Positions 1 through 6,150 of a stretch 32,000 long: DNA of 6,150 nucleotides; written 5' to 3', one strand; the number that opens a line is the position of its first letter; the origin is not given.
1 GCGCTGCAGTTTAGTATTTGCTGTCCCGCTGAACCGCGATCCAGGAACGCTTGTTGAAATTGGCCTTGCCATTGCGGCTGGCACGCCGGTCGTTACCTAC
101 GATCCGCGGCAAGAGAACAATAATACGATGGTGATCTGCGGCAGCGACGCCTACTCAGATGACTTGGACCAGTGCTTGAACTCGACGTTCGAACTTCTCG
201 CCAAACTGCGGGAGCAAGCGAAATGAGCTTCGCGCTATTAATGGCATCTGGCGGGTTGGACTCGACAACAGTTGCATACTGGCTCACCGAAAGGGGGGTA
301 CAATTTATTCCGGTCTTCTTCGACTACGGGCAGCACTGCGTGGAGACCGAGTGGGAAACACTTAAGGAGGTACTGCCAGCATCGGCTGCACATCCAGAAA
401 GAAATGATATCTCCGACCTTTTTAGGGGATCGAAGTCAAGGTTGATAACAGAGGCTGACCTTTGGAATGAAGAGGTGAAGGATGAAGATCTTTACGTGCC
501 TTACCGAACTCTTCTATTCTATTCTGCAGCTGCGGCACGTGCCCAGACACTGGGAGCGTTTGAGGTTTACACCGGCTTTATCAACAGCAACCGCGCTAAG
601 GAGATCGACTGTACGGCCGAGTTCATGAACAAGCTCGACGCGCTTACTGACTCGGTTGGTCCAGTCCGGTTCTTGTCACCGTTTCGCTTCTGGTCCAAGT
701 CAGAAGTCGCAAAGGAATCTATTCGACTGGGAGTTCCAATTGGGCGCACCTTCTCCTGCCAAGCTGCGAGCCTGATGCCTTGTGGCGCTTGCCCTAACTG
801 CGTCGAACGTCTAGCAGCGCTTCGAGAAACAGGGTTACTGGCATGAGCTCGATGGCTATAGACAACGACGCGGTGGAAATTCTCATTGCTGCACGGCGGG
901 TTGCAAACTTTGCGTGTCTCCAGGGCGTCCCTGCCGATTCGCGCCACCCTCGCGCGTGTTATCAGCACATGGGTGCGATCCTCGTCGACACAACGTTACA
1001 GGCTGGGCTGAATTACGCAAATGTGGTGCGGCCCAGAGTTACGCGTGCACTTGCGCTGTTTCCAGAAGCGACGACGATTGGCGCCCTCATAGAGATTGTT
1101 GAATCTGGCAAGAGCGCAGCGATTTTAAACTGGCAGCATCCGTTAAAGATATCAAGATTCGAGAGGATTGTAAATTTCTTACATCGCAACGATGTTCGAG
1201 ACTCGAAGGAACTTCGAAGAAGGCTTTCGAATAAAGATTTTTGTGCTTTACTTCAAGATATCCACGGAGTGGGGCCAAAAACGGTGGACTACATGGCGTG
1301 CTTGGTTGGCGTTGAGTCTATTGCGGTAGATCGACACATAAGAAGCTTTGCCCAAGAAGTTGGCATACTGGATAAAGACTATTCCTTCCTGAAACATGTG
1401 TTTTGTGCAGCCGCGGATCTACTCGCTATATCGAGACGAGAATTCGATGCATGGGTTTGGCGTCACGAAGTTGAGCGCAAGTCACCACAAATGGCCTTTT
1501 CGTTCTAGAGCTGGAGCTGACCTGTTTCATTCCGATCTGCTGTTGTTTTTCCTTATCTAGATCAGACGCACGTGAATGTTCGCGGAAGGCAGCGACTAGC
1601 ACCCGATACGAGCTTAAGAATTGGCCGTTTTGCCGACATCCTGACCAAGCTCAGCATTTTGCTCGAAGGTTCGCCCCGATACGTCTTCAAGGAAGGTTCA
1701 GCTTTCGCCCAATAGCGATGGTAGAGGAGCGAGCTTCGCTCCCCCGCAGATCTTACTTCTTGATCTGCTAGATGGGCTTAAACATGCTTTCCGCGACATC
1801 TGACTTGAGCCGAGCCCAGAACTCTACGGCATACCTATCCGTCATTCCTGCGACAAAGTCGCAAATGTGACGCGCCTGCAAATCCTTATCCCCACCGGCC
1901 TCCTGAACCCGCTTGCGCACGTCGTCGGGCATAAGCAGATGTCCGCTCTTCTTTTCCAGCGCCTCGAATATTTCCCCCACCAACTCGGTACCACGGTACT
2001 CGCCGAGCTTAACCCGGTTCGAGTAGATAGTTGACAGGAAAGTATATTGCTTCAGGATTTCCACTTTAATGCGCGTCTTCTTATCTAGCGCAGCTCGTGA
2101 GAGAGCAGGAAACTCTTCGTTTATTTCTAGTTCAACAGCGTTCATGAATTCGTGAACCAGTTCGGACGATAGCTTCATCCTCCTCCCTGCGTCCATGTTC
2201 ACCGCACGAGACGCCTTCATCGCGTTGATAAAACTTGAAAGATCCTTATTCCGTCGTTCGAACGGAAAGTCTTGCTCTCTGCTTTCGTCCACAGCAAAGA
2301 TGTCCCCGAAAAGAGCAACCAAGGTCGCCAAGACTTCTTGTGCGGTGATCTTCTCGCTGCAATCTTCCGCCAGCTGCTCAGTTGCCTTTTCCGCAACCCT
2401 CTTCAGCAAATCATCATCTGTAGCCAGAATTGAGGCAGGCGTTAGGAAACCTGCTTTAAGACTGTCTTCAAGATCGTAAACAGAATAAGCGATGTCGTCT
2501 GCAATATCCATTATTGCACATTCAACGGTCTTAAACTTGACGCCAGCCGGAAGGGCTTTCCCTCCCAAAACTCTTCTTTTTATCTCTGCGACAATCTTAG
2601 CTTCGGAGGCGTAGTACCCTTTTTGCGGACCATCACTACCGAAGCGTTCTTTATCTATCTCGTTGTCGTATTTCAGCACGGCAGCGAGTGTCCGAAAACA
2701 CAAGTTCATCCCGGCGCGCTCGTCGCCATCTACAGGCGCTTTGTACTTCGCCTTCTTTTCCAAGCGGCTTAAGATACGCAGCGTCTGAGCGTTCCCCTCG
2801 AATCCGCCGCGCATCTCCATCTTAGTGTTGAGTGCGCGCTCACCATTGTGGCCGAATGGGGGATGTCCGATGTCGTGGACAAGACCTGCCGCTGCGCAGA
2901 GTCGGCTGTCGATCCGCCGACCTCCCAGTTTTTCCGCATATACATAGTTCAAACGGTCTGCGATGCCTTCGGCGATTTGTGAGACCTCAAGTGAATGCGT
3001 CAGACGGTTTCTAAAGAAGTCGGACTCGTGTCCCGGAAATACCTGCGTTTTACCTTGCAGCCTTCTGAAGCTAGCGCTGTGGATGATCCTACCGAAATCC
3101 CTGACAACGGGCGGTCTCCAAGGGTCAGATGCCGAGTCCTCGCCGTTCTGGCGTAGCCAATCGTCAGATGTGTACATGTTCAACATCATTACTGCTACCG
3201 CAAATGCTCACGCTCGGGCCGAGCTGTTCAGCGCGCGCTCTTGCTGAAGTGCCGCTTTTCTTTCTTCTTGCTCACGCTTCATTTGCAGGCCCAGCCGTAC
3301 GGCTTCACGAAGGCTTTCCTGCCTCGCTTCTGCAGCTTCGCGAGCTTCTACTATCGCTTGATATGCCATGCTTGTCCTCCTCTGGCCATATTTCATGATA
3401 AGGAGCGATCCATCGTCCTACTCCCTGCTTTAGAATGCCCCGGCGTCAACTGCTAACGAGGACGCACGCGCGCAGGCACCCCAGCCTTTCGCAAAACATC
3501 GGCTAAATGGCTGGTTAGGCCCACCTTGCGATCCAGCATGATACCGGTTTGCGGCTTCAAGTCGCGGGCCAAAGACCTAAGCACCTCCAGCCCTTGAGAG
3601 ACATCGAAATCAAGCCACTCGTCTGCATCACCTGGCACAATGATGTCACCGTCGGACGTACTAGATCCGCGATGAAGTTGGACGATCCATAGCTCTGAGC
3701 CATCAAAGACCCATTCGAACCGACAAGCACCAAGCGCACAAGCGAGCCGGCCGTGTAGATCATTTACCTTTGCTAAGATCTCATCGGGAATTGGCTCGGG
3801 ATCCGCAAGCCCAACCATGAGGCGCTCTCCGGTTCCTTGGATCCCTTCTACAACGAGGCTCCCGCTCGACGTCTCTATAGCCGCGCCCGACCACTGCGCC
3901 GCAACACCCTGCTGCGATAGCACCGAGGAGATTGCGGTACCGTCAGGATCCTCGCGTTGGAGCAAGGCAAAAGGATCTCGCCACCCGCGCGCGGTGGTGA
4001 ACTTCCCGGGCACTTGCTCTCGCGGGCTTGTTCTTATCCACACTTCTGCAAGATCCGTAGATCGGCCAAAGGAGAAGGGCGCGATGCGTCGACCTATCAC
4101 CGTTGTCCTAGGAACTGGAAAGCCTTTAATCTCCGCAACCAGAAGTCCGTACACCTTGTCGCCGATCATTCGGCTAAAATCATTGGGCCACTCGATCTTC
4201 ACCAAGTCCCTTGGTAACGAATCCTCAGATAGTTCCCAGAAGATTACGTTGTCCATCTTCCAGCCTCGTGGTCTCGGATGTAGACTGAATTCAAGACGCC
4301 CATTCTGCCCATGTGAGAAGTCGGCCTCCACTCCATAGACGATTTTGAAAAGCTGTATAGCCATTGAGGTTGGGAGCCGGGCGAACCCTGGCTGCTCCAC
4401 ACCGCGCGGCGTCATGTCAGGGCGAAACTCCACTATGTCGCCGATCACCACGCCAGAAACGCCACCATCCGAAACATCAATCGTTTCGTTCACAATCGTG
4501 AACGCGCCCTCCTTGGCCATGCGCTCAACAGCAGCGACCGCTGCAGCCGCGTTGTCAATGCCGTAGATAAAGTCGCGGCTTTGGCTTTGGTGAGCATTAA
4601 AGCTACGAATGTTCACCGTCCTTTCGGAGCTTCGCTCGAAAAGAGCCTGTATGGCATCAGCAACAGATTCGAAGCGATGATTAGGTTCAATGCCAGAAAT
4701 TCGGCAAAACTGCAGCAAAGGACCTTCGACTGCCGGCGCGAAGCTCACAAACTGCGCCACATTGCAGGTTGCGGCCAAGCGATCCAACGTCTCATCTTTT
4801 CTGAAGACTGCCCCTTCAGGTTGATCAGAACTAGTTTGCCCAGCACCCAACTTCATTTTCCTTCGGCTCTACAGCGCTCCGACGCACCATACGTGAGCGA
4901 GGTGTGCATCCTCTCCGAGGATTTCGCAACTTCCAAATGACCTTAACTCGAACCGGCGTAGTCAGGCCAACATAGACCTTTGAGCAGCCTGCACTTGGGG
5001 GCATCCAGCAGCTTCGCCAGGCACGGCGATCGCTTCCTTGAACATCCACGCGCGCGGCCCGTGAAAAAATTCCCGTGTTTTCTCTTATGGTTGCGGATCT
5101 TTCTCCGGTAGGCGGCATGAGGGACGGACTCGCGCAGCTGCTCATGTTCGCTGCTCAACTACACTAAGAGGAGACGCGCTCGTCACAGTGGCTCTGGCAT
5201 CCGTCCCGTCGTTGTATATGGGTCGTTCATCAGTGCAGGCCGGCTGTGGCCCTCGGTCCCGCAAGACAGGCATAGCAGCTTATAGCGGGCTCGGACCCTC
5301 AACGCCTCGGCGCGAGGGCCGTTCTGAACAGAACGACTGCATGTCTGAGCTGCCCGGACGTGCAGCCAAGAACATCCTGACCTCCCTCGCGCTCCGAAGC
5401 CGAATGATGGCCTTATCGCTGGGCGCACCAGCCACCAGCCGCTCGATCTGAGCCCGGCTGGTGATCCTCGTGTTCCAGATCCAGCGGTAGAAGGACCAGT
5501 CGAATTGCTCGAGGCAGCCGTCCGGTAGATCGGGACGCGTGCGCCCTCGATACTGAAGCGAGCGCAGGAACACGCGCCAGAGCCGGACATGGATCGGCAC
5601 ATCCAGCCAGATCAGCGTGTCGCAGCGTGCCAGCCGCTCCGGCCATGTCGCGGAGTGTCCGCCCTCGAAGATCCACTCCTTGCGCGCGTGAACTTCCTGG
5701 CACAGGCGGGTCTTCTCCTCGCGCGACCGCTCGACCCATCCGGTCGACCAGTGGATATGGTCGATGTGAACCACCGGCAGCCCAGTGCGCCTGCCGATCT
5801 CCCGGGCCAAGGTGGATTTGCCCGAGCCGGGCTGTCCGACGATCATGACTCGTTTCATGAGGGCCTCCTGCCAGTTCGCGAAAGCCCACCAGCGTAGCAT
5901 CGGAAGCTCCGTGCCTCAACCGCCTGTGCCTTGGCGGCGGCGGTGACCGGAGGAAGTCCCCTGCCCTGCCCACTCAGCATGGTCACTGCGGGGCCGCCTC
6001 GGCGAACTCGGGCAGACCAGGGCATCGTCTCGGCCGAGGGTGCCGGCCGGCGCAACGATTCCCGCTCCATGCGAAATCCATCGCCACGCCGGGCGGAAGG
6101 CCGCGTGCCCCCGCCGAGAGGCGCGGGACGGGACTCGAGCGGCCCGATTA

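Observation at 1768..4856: PEP-utilising-type phosphotransferase, 53-aa helical peptide and dGTPase-like HD enzyme in one minus-strand operon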

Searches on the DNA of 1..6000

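Call 36: search_rna_families(source=window, start=1, end=6000, threshold=evalue, max_evalue=1)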
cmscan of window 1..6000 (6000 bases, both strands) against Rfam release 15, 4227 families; matches with E-value up to 1: 0.
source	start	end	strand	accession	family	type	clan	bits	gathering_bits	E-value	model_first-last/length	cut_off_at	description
